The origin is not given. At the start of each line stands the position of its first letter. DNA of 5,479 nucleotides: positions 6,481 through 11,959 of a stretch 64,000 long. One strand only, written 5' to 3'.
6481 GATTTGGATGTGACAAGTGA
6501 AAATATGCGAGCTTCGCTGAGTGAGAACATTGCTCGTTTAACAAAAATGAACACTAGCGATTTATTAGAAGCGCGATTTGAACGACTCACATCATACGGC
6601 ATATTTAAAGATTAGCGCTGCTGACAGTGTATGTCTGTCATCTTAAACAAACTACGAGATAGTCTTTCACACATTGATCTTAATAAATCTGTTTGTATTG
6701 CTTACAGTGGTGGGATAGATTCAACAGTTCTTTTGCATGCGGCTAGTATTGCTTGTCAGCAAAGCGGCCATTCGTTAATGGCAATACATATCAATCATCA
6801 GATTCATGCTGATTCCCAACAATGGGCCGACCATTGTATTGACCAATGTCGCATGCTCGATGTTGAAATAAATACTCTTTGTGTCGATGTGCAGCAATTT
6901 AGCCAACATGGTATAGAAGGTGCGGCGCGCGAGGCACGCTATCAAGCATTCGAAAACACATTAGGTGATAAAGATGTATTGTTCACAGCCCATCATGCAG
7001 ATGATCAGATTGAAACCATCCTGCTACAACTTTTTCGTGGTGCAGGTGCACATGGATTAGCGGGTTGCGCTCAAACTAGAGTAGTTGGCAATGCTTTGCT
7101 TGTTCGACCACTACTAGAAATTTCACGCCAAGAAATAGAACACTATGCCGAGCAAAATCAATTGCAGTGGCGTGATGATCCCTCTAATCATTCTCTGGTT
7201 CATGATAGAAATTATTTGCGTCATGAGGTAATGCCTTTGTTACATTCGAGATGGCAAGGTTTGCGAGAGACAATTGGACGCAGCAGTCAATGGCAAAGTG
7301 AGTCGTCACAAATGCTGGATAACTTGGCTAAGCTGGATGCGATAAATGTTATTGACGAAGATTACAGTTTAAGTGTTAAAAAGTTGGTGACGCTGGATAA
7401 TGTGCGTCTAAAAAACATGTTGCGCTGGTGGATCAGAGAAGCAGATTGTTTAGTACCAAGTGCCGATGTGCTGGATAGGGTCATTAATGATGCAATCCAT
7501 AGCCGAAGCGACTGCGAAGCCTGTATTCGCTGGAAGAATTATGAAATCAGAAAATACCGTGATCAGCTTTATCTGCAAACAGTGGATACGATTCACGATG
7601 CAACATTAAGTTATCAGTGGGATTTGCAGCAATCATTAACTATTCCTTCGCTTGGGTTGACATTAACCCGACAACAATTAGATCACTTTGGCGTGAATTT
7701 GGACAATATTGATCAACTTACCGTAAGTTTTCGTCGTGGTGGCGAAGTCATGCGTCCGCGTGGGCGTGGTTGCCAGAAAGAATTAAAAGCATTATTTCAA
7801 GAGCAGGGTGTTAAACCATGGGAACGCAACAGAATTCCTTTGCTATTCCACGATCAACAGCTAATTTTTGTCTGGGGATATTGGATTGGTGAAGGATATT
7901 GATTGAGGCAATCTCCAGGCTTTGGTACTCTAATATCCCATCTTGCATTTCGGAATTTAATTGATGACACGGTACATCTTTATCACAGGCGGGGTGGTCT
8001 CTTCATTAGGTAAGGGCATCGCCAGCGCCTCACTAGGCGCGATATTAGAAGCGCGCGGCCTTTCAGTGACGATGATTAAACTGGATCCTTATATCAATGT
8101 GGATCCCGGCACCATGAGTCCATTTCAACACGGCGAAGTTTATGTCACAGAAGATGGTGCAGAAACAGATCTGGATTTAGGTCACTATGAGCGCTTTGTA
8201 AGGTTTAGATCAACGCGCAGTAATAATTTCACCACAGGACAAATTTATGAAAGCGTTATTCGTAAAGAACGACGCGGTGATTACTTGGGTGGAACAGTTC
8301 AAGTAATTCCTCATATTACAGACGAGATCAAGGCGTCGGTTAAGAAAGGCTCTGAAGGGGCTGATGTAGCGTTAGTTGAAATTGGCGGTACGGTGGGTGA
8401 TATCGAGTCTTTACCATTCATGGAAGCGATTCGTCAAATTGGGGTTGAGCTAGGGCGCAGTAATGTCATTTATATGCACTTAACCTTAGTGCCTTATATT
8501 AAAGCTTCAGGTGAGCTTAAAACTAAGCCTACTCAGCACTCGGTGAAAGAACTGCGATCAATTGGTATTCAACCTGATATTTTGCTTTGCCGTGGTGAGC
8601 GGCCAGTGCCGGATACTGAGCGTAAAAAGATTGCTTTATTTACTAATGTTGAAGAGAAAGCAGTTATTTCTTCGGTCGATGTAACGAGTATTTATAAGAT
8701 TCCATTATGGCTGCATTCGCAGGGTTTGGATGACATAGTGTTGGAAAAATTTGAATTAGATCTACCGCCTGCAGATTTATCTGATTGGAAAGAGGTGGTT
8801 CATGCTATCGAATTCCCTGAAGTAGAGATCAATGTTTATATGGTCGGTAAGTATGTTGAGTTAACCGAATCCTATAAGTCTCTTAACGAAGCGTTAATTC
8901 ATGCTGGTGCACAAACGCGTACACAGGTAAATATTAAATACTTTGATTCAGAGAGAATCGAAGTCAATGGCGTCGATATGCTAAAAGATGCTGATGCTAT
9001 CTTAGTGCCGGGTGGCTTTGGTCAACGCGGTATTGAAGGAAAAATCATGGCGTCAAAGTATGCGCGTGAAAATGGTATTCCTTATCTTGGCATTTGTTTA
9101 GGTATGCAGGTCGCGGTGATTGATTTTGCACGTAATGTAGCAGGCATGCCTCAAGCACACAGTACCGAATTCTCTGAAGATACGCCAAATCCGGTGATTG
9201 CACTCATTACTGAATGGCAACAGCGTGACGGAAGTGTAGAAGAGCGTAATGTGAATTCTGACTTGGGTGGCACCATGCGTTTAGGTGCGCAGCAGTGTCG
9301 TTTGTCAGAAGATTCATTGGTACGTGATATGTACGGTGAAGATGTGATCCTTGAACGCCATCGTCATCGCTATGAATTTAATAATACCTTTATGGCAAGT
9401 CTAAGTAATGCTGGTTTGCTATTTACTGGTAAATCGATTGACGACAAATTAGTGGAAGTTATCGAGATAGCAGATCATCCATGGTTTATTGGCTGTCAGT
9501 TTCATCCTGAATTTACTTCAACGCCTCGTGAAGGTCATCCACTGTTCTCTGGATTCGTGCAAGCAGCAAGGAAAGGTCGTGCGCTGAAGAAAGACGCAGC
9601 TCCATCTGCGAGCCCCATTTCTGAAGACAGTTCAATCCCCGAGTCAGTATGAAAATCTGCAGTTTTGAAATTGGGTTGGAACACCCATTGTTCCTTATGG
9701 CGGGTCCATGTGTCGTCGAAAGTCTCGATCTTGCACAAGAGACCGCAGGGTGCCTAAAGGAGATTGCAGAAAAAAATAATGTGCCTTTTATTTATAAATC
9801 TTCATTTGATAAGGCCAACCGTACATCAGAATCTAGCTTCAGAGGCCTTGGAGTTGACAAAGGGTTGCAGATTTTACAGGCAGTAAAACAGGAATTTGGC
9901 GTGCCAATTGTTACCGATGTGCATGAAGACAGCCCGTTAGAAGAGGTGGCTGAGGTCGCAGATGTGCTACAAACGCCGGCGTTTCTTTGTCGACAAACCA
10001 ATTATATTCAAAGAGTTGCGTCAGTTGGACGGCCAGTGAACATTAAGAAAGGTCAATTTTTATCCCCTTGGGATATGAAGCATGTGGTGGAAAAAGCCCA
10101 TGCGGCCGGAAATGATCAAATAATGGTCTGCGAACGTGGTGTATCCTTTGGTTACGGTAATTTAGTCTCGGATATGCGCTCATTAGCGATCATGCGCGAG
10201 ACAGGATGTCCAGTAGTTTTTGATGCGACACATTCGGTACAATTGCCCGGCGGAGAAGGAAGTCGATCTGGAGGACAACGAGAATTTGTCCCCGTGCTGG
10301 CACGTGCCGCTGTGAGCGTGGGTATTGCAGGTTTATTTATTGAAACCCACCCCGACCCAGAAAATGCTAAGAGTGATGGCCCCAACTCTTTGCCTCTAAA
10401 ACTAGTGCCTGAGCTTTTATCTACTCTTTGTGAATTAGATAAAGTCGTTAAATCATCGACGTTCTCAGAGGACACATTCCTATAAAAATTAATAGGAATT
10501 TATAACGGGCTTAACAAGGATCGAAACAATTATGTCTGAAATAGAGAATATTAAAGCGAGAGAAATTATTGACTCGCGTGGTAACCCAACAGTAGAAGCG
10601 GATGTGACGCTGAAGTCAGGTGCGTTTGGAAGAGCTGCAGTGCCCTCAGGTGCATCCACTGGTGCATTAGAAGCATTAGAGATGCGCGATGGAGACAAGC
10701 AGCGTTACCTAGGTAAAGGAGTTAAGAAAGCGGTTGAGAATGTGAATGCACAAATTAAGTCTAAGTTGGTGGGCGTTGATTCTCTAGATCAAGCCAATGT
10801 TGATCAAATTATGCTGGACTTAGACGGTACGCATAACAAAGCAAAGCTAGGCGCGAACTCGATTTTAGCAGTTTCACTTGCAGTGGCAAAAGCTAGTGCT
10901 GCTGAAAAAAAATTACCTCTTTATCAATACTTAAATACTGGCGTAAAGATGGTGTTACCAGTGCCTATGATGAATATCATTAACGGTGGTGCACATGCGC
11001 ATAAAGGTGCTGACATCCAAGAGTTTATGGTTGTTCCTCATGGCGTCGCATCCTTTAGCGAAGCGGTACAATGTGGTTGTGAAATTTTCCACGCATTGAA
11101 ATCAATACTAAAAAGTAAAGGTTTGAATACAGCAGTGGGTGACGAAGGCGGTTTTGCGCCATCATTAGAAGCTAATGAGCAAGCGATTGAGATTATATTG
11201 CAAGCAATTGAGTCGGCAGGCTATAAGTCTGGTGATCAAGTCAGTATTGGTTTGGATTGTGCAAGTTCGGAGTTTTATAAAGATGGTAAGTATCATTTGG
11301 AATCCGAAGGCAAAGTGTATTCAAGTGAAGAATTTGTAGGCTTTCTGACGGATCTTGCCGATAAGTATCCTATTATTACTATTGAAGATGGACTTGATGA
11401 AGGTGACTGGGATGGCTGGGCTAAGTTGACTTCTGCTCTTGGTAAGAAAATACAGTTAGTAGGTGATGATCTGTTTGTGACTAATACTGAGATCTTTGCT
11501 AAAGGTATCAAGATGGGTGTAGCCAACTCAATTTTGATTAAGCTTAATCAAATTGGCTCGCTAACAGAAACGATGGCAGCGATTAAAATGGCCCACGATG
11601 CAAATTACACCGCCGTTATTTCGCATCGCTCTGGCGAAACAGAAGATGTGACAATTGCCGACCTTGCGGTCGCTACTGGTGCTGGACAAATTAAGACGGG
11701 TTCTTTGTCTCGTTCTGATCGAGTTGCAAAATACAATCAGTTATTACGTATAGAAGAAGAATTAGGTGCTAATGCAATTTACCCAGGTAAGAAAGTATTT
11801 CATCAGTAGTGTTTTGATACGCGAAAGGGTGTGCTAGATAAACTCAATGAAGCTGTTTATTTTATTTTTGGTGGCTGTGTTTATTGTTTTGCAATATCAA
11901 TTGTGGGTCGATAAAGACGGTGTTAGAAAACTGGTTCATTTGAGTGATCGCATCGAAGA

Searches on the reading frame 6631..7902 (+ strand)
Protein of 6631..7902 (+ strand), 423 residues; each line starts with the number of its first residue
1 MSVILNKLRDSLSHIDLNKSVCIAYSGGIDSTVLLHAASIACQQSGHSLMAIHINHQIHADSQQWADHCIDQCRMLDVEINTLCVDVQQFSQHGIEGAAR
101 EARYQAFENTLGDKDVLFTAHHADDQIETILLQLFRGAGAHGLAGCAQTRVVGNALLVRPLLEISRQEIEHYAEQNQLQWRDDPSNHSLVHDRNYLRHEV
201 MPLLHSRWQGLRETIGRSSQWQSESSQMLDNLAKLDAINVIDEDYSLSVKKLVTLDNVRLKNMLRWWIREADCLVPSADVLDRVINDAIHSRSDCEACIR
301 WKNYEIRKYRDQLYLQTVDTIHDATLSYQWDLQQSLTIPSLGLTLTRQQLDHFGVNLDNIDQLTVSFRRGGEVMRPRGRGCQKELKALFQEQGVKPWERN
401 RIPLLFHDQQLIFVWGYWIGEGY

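Call 52: search_protein_families(library=pfam, proteins=[window:6631-7902:+], max_evalue=0.000001)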
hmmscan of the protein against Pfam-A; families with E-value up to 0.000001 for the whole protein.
window:6631-7902:+ (423 aa): 3 families
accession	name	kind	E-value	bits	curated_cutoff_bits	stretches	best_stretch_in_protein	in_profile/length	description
PF01171.26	ATP_bind_3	-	5.2e-57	193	27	1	21-199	2-182/182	PP-loop family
PF11734.13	TilS_C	-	6.2e-21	74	22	1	363-422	1-60/74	TilS substrate C-terminal domain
PF09179.16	TilS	-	1.9e-13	50.9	21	1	247-314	1-67/67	TilS substrate binding domain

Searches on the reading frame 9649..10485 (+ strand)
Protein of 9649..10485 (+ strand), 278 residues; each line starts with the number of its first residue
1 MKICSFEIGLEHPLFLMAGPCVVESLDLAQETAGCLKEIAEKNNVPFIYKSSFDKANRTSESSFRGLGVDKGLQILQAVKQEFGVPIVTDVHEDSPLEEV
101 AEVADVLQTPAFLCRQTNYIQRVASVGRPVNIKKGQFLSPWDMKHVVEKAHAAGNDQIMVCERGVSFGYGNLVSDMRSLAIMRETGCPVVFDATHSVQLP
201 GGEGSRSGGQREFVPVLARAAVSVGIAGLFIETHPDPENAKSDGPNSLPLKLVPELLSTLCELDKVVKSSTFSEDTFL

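Call 52: search_protein_families(library=pfam, proteins=[window:9649-10485:+], max_evalue=0.000001)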
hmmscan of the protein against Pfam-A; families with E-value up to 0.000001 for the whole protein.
window:9649-10485:+ (278 aa): 1 family
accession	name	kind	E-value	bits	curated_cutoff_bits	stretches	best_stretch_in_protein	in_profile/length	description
PF00793.26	DAHP_synth_1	-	2.2e-75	253.5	25.5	1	8-268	12-269/270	DAHP synthetase I family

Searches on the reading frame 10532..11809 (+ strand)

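Call 52: search_protein_families(library=pfam, proteins=[window:10532-11809:+], max_evalue=0.000001)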
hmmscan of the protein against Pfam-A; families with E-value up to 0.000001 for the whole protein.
window:10532-11809:+ (425 aa): 2 families
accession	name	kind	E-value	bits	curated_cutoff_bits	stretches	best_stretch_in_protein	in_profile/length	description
PF00113.28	Enolase_C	-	8.4e-130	432.8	21.5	1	140-423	2-293/296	Enolase, C-terminal TIM barrel domain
PF03952.21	Enolase_N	-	1.1e-60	204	35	1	4-134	1-131/131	Enolase, N-terminal domain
